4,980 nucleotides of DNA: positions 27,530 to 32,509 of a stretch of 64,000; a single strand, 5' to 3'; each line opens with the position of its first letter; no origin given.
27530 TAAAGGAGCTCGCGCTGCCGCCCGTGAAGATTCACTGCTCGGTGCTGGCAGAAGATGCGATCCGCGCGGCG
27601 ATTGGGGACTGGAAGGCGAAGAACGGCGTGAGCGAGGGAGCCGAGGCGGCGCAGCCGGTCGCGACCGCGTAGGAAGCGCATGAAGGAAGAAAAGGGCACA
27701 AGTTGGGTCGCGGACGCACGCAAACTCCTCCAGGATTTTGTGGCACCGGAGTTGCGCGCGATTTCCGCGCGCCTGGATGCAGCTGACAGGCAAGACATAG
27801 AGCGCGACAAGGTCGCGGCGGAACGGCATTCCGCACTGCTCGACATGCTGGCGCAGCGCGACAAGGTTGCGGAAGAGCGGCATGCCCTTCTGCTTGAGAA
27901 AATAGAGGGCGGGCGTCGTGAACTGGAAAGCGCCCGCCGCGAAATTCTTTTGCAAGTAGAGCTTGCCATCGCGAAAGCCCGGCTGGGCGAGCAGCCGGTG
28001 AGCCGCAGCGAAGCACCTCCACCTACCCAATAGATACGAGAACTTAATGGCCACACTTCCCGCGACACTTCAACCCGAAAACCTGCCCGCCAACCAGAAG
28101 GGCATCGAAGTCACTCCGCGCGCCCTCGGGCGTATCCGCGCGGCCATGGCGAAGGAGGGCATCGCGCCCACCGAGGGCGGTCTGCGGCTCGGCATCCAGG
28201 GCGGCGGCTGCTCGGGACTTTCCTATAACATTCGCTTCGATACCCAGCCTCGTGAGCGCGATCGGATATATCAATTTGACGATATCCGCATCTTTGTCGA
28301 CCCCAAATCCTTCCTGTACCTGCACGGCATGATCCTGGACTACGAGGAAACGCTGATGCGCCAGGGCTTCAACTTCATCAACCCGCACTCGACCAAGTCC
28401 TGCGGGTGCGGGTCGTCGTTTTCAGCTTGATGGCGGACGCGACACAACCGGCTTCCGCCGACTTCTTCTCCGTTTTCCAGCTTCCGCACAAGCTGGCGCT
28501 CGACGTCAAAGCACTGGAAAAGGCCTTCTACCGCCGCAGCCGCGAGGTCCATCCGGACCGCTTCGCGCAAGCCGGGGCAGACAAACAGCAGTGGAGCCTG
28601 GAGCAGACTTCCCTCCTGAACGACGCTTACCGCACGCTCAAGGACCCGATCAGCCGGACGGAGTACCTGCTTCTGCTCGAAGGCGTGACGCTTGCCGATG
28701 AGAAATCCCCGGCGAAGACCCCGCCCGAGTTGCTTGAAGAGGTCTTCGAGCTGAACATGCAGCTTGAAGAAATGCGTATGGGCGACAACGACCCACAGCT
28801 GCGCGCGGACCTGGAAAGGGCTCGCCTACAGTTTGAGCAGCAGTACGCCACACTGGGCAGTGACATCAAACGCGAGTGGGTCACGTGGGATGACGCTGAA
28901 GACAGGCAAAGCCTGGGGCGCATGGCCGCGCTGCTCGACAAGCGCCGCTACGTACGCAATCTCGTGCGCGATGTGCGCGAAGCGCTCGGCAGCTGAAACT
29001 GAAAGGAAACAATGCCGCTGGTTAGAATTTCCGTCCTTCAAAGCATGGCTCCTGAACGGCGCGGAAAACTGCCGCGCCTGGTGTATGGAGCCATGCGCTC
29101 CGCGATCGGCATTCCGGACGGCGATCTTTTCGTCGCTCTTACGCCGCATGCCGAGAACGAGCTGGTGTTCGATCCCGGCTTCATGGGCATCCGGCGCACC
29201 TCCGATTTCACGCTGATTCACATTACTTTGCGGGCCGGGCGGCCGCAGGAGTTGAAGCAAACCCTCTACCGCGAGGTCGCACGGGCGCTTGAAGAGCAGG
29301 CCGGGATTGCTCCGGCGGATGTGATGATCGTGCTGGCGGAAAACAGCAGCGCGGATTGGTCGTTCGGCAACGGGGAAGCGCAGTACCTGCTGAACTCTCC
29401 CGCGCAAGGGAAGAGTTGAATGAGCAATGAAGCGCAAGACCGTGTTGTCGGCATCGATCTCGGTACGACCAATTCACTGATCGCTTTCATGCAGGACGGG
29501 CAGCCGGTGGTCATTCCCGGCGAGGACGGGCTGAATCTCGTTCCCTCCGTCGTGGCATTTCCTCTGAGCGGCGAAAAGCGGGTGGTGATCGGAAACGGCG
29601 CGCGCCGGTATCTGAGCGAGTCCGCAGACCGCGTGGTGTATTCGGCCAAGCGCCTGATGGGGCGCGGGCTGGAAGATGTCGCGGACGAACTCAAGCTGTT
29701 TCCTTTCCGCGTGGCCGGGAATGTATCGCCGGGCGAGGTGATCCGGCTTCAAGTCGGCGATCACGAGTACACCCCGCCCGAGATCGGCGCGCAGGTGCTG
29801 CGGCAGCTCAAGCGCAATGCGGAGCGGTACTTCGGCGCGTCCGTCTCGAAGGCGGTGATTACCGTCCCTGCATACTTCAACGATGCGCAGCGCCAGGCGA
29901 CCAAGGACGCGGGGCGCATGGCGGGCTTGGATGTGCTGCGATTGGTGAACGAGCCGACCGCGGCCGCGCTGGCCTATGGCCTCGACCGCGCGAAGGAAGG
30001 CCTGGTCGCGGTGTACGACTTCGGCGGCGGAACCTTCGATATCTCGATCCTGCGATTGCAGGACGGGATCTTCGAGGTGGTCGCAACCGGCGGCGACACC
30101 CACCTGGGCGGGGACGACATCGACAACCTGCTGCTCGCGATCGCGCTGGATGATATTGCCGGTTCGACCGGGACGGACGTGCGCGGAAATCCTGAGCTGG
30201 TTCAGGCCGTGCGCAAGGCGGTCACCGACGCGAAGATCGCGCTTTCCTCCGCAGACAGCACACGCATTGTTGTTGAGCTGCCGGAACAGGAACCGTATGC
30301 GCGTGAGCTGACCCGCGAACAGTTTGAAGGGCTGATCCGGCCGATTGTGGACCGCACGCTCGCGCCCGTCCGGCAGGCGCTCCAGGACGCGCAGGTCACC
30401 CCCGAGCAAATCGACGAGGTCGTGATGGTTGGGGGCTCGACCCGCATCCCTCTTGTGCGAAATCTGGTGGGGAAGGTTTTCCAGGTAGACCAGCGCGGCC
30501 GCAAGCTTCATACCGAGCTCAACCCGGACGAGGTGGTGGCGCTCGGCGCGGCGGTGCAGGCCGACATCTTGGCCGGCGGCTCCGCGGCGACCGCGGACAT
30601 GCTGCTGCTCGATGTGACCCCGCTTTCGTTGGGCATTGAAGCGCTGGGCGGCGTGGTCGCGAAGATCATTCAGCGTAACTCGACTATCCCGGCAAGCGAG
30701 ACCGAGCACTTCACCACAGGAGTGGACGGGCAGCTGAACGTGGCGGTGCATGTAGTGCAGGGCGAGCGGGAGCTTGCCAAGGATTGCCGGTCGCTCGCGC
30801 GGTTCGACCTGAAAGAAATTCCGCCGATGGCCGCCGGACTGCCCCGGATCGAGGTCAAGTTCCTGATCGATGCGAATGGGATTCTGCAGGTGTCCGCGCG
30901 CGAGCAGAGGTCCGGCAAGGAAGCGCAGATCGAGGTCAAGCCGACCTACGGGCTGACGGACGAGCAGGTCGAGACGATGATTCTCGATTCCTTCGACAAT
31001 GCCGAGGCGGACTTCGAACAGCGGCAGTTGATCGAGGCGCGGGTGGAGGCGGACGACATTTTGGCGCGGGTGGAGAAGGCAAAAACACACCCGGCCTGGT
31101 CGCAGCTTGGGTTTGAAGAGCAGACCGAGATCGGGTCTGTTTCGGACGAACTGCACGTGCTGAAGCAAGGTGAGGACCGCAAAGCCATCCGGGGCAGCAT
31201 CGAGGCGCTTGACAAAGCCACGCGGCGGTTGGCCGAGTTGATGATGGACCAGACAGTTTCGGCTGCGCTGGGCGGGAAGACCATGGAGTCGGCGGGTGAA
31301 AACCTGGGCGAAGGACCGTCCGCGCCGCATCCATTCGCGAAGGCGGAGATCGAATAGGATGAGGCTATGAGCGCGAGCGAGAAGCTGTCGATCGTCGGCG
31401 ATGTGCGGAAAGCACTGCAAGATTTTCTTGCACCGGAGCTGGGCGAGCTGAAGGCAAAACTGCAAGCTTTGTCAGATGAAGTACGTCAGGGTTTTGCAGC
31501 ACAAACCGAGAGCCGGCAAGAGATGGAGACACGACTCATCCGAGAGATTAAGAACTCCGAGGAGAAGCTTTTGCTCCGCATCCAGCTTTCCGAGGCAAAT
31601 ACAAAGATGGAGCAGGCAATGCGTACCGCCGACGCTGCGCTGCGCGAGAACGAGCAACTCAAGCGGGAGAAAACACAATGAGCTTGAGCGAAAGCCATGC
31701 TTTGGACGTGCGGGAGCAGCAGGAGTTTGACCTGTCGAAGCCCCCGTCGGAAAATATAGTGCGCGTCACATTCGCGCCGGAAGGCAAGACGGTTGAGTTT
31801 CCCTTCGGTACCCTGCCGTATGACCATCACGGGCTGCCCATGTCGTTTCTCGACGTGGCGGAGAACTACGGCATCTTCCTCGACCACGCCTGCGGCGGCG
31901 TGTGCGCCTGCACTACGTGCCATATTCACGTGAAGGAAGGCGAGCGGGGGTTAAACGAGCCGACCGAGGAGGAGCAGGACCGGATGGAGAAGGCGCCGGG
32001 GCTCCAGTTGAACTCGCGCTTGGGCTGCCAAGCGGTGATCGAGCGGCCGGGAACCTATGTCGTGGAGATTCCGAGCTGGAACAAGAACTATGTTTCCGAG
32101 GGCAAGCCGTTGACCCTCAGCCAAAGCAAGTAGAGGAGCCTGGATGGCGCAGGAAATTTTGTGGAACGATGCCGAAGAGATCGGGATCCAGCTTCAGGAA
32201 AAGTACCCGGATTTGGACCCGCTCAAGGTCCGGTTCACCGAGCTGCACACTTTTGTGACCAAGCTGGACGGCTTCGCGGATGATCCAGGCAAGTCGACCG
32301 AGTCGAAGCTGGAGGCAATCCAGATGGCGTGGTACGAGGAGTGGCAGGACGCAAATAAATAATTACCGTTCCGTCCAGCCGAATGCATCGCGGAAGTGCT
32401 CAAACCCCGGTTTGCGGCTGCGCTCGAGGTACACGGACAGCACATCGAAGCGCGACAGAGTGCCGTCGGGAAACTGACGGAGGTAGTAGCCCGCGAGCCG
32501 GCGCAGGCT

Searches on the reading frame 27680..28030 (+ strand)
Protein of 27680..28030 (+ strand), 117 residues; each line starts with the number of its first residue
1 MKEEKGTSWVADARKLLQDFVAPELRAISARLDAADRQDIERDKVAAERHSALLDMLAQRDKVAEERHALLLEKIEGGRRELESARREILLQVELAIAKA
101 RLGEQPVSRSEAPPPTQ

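Call 23: search_protein_families(library=pfam, proteins=[window:27680-28030:+], max_evalue=1)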
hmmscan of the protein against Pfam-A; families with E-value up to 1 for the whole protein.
window:27680-28030:+ (117 aa): 1 family
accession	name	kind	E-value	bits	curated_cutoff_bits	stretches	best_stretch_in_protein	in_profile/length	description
PF25715.1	Mycobacteriophage_Gp67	-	0.058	13.9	27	1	58-74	21-37/42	Mycobacteriophage L5 Gene 67 protein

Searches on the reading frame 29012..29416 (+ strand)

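Call 23: search_protein_families(library=pfam, proteins=[window:29012-29416:+], max_evalue=1)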
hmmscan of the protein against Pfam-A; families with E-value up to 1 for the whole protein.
window:29012-29416:+ (135 aa): 2 families
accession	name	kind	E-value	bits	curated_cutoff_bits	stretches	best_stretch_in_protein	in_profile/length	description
PF14552.11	Tautomerase_2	-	2.6e-29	101.6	28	1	38-119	1-82/82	Tautomerase enzyme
PF01361.26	Tautomerase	-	2.3e-09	37.5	22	2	68-118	2-52/60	Tautomerase enzyme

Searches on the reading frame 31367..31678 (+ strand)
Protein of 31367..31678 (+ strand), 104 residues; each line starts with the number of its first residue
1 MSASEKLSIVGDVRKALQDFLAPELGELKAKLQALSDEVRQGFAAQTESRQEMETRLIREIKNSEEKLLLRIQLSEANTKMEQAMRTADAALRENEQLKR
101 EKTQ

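Call 23: search_protein_families(library=pfam, proteins=[window:31367-31678:+], max_evalue=1)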
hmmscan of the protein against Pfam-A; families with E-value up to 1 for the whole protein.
window:31367-31678:+ (104 aa): 0 families

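Call 59: find_homologous_proteins(query=window:31367-31678:+, max_evalue=0.001)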
Query window:31367-31678:+ (104 aa): 25 proteins with E <= 0.001 among 42 candidates.
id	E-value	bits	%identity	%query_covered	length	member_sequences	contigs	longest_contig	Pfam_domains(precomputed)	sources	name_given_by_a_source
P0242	3.0e-53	195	100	100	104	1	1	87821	-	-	-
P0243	3.0e-47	176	88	100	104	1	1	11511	-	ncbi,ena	-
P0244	8.3e-36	139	73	100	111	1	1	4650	-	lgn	-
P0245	1.3e-33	132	69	100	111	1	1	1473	-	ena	-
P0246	1.4e-33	132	69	100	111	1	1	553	-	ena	-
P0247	8.0e-33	130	64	100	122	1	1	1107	-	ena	-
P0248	3.3e-32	128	70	100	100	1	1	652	-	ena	-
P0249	5.1e-32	127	68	100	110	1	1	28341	-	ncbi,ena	-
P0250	7.0e-32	127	69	100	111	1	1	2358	-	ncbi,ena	-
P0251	2.4e-31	125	66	100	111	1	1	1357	-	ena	-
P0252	2.0e-30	122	65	100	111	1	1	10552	-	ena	-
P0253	8.2e-29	117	67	100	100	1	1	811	-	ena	-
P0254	1.6e-27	113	66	100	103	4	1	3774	-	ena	-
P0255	3.9e-27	112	67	97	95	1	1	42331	-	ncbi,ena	-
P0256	4.8e-27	111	65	97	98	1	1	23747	-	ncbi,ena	-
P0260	2.3e-22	96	59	100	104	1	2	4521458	-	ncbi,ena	-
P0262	1.7e-21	94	56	97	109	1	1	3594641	-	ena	-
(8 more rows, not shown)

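Call 60: find_encoding_contigs(protein=P0260, flank=5000, max_places=2)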
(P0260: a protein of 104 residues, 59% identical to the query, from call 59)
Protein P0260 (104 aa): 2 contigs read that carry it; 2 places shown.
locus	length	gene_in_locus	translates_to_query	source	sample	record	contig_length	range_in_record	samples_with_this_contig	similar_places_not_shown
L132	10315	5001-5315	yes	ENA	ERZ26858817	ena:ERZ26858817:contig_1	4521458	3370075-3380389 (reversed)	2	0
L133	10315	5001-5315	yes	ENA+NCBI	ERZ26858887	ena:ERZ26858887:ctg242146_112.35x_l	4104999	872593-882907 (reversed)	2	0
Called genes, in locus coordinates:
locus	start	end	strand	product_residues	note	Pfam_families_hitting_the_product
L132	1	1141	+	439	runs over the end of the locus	PF00266:Aminotran_5, PF01212:Beta_elim_lyase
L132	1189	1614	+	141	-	PF01592:NifU_N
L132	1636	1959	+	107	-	-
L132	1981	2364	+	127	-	PF01521:Fe-S_biosyn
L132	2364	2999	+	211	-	PF00226:DnaJ (weak)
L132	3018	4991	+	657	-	PF00012:HSP70, PF06723:MreB_Mbl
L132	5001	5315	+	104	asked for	-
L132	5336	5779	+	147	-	PF00111:Fer2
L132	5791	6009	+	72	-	PF04384:Fe-S_assembly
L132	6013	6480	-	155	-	PF02021:UPF0102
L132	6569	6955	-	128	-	-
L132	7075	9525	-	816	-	-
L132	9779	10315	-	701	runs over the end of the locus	PF07676:PD40 (faint), PF26549:Tricorn_N (faint), PF02129:Peptidase_S15 (weak), PF20434:BD-FAE, PF00326:Peptidase_S9, PF01738:DLH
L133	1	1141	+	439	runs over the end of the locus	PF00266:Aminotran_5, PF01212:Beta_elim_lyase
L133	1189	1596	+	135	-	PF01592:NifU_N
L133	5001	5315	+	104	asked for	-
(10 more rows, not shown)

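Call 61: find_encoding_contigs(protein=P0262, flank=5000, max_places=2)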
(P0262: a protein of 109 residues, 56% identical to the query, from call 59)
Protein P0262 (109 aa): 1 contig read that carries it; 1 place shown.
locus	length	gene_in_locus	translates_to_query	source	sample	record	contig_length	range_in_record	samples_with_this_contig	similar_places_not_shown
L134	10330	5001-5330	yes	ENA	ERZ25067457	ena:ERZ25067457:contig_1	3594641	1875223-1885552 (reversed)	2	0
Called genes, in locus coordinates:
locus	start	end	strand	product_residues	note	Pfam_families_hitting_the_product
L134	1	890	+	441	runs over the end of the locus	PF00266:Aminotran_5, PF01212:Beta_elim_lyase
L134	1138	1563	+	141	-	PF01592:NifU_N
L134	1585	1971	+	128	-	-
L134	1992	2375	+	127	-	PF01521:Fe-S_biosyn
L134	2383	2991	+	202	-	PF00226:DnaJ (weak)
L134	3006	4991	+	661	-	PF00012:HSP70, PF06723:MreB_Mbl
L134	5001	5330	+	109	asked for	-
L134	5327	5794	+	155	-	PF00111:Fer2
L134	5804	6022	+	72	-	PF04384:Fe-S_assembly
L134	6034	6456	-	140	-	PF02021:UPF0102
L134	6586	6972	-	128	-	-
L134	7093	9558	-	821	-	-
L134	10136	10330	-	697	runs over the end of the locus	PF10647:Gmad1 (faint), PF07676:PD40 (faint), PF26549:Tricorn_N (faint), PF02129:Peptidase_S15, PF00561:Abhydrolase_1 (faint), PF20434:BD-FAE (weak), PF00326:Peptidase_S9, PF01738:DLH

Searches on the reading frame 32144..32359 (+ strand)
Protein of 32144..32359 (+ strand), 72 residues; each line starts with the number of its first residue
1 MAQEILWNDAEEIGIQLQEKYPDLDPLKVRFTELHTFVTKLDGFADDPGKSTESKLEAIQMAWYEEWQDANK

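Call 23: search_protein_families(library=pfam, proteins=[window:32144-32359:+], max_evalue=1)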
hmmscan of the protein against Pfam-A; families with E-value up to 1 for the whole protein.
window:32144-32359:+ (72 aa): 1 family
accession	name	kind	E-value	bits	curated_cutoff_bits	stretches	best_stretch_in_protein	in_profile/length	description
PF04384.18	Fe-S_assembly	-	4.5e-30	104.6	25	1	6-68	2-64/64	Iron-sulphur cluster assembly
